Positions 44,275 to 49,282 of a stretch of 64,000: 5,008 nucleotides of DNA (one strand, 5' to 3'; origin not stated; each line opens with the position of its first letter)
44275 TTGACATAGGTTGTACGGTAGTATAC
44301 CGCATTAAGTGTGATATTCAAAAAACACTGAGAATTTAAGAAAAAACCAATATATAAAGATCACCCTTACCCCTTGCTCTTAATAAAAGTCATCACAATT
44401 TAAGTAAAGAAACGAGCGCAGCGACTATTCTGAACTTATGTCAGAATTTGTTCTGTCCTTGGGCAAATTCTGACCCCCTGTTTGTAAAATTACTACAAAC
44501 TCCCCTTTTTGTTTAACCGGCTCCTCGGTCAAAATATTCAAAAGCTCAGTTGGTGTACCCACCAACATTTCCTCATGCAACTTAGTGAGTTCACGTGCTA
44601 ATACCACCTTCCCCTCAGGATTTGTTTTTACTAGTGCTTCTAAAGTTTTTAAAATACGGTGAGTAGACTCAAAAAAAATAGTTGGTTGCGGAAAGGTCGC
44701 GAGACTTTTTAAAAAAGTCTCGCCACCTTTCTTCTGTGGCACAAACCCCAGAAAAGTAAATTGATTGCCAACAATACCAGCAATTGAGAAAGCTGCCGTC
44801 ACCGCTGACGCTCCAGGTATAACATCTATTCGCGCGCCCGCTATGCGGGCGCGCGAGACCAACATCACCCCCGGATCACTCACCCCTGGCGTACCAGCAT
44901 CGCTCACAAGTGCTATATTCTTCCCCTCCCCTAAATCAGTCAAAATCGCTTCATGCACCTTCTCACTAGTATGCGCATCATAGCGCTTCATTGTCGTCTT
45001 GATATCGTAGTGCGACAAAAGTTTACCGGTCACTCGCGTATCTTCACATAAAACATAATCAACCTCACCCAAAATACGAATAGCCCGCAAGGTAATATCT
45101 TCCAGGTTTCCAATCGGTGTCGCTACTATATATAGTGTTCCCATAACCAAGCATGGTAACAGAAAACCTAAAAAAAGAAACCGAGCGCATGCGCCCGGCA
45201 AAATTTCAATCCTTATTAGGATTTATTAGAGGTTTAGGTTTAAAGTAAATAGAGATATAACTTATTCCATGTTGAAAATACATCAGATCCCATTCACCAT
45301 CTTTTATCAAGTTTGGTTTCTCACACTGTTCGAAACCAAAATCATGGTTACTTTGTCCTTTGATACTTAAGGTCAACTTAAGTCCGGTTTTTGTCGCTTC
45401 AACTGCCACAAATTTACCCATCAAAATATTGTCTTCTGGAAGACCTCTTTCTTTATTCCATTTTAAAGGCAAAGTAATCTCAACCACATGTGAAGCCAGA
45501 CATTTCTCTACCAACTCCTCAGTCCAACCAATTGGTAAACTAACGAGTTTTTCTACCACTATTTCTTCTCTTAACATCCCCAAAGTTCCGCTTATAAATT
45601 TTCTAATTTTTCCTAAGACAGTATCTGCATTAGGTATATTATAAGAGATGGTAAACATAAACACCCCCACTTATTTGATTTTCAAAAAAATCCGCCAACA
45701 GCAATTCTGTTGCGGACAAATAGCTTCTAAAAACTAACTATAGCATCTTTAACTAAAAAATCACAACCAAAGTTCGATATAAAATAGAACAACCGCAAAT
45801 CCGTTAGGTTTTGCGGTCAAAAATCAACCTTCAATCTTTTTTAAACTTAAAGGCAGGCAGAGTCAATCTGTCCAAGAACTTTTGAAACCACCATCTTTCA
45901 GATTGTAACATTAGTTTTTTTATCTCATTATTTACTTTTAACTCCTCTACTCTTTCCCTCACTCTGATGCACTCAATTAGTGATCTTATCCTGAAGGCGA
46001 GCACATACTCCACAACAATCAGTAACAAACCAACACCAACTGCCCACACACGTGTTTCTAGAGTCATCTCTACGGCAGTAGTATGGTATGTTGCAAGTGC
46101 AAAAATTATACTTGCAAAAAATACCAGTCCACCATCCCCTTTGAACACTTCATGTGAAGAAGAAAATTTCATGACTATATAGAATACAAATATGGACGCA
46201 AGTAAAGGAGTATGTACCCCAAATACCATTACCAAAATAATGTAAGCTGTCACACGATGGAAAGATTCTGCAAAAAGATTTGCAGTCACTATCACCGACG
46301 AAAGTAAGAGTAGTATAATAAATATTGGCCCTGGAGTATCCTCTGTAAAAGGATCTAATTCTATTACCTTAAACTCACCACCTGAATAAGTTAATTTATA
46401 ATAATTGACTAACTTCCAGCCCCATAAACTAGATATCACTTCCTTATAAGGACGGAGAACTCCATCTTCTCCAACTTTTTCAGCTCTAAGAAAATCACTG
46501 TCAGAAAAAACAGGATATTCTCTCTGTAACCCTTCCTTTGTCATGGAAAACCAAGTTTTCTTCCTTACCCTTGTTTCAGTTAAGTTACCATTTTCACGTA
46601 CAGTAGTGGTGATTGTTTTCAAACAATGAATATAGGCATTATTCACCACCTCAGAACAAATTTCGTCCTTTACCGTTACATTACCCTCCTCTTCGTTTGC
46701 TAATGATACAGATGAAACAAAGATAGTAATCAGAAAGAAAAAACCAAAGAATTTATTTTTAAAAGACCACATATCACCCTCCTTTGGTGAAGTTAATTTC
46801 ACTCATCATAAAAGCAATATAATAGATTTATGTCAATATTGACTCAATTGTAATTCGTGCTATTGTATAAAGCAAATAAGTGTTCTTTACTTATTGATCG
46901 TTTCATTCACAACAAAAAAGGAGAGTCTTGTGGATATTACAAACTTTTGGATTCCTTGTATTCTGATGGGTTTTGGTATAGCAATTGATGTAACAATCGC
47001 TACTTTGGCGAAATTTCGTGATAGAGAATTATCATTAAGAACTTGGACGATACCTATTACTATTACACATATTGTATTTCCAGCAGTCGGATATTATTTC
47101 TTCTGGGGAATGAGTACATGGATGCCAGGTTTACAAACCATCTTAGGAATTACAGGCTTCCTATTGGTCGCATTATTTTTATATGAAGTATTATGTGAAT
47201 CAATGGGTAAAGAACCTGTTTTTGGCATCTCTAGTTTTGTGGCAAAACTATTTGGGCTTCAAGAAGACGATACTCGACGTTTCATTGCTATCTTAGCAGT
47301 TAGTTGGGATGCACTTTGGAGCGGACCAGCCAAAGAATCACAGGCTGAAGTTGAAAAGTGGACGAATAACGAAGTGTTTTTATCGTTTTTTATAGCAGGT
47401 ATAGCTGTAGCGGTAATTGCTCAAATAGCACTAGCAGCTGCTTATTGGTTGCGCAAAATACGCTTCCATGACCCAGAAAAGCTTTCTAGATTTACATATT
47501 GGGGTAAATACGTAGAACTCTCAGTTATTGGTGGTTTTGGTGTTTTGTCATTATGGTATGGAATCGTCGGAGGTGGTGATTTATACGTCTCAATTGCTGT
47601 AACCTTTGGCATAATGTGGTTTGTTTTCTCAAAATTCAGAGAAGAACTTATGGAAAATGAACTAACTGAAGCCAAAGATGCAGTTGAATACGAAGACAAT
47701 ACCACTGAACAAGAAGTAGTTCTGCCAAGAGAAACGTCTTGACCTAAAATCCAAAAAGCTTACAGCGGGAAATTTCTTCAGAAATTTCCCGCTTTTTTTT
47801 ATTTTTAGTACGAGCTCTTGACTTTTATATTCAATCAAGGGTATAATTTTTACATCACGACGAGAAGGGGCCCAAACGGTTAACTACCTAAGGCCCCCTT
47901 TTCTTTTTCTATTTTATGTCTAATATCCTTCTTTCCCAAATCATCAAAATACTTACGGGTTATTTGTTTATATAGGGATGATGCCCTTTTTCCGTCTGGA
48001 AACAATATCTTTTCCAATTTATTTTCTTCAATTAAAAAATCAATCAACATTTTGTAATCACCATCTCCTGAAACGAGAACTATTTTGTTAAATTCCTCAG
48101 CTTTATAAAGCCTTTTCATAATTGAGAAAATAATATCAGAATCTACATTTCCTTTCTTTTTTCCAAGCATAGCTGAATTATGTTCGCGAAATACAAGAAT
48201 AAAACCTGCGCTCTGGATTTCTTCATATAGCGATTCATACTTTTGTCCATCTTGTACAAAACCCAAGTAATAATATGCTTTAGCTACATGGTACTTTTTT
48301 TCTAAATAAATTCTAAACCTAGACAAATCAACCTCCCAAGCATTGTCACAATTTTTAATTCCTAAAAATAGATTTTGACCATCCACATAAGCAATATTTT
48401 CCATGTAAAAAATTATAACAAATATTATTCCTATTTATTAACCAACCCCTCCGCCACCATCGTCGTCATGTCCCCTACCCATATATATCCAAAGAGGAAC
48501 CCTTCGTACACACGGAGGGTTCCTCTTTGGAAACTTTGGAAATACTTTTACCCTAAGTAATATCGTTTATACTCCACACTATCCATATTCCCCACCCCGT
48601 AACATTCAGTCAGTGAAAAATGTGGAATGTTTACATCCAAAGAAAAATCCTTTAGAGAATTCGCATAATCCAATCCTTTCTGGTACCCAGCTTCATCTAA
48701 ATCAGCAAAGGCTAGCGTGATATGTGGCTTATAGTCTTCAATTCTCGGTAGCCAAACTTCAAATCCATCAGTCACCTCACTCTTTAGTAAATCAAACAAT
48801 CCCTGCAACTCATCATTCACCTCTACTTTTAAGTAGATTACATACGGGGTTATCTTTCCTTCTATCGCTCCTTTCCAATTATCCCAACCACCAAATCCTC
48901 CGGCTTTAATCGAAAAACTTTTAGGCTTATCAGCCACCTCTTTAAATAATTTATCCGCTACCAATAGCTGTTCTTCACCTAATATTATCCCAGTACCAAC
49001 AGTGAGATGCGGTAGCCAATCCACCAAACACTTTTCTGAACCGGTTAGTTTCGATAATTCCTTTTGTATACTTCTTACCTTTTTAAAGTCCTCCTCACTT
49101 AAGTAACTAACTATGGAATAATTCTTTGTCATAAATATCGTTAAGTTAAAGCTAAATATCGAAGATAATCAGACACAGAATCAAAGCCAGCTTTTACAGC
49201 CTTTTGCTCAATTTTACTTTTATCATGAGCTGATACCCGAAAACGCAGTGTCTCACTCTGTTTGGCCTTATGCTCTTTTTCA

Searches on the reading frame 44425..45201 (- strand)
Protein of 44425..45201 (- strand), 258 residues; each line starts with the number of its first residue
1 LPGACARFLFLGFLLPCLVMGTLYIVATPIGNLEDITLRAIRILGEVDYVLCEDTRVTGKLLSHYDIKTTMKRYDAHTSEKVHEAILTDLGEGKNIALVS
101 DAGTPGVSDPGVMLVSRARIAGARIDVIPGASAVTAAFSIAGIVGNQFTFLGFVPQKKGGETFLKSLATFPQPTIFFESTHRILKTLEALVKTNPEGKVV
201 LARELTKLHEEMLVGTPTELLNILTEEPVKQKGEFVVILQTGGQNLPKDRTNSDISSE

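Call 9: search_protein_families(library=pfam, proteins=[window:44425-45201:-], max_evalue=0.001)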
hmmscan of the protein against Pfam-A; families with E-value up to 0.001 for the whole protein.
window:44425-45201:- (258 aa): 1 family
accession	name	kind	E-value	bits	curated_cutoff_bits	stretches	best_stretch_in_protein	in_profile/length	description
PF00590.25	TP_methylase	-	1.7e-34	120.1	27.8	1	22-220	1-211/212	Tetrapyrrole (Corrin/Porphyrin) Methylases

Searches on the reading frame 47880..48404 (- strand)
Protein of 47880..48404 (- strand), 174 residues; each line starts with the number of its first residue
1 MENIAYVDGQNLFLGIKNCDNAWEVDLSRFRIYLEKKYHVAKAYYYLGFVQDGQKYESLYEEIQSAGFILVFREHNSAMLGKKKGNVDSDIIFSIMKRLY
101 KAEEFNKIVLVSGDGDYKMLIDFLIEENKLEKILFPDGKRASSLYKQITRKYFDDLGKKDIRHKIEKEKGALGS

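Call 9: search_protein_families(library=pfam, proteins=[window:47880-48404:-], max_evalue=0.001)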
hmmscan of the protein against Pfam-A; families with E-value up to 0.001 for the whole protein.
window:47880-48404:- (174 aa): 1 family
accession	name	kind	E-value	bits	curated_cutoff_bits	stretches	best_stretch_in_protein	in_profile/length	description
PF01936.24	NYN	-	2.5e-15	57.7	24.2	1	6-148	5-138/145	NYN domain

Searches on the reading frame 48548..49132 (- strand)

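Call 9: search_protein_families(library=pfam, proteins=[window:48548-49132:-], max_evalue=0.001)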
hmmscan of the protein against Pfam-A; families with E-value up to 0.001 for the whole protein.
window:48548-49132:- (194 aa): 2 families
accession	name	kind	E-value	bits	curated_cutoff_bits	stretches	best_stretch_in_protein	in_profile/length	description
PF13563.12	2_5_RNA_ligase2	-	6.7e-08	33.2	27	1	59-167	43-140/152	2'-5' RNA ligase superfamily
PF02834.22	LigT_PEase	-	3.6e-05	24.3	23.3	0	128-146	30-46/87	LigT like Phosphoesterase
